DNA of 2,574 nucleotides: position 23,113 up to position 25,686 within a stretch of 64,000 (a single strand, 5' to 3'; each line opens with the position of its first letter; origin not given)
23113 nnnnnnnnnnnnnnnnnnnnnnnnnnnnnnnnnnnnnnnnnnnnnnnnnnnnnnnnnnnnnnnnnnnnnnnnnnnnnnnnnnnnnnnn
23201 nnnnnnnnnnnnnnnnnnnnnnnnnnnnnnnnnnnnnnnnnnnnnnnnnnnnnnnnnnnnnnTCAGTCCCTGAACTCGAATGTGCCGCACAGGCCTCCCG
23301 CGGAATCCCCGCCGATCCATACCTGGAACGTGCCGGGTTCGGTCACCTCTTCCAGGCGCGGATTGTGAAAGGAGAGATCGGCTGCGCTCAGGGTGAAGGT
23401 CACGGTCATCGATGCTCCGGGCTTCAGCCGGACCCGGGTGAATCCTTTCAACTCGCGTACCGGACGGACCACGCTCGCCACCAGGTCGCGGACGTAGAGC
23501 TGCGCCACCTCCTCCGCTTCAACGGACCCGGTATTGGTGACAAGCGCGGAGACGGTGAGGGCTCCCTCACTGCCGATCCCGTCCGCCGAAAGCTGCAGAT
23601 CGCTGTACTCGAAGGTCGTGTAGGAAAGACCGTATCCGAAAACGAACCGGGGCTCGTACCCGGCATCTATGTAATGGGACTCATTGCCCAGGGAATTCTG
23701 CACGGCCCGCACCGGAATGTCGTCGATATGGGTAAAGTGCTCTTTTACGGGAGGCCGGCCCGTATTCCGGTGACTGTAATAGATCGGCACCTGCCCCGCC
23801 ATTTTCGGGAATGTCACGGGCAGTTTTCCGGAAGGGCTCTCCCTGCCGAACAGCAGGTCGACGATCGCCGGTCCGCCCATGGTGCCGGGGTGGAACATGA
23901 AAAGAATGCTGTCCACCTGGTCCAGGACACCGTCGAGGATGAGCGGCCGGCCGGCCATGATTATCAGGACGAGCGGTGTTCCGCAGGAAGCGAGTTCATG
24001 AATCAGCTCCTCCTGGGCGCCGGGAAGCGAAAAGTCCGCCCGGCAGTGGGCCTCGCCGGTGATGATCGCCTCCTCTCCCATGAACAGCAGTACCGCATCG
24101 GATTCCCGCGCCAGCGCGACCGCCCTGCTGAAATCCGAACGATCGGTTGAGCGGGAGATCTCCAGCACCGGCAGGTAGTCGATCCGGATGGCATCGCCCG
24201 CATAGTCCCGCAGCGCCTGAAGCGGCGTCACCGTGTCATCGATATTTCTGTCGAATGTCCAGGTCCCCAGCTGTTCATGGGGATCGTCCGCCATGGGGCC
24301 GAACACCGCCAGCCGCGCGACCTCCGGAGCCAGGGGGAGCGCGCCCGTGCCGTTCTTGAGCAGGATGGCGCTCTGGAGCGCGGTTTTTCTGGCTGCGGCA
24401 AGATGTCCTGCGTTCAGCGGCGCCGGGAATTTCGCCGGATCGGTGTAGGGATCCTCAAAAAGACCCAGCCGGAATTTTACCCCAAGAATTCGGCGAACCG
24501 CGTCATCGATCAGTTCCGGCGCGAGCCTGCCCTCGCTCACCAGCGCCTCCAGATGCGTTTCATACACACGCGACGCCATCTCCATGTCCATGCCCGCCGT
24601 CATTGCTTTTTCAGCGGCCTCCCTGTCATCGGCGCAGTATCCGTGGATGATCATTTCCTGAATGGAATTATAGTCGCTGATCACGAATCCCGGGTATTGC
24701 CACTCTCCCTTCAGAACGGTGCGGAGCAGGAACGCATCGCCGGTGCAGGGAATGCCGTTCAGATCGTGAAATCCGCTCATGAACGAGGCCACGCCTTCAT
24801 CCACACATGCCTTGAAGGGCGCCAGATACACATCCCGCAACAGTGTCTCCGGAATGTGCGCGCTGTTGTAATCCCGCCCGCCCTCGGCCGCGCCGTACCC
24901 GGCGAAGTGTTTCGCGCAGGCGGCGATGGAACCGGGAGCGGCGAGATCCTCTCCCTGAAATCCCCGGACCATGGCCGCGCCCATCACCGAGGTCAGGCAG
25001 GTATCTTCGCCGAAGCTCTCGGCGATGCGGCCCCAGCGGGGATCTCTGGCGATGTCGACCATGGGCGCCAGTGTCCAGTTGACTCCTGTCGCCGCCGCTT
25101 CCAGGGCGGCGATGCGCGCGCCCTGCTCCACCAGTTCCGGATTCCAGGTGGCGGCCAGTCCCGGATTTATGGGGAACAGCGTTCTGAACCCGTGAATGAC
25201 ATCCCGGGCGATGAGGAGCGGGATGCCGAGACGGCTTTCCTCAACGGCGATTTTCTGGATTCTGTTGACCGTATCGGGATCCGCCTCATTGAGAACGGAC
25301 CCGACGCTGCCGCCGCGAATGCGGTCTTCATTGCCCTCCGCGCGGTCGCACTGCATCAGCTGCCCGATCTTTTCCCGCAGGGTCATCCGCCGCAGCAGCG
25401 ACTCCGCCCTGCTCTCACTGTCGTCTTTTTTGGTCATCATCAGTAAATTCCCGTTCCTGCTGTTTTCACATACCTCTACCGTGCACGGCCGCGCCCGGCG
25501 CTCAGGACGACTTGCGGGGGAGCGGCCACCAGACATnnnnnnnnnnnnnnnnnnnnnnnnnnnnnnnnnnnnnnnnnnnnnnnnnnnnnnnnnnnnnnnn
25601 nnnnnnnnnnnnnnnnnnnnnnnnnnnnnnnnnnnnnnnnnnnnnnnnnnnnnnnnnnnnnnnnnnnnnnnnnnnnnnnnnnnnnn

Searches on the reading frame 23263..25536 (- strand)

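Call 17: search_protein_families(library=pfam, proteins=[window:23263-25536:-], max_evalue=0.001)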
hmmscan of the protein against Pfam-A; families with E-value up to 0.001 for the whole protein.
window:23263-25536:- (757 aa): 3 families
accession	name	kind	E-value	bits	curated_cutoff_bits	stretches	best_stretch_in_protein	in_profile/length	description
PF00933.27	Glyco_hydro_3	-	3.2e-73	247.4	27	1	52-352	1-315/316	Glycosyl hydrolase family 3 N terminal domain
PF01915.27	Glyco_hydro_3_C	-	1.1e-46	159.8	31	1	391-639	2-200/200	Glycosyl hydrolase family 3 C-terminal domain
PF14310.12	Fn3-like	-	2.4e-25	88.9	25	1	676-745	1-71/71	Fibronectin type III-like domain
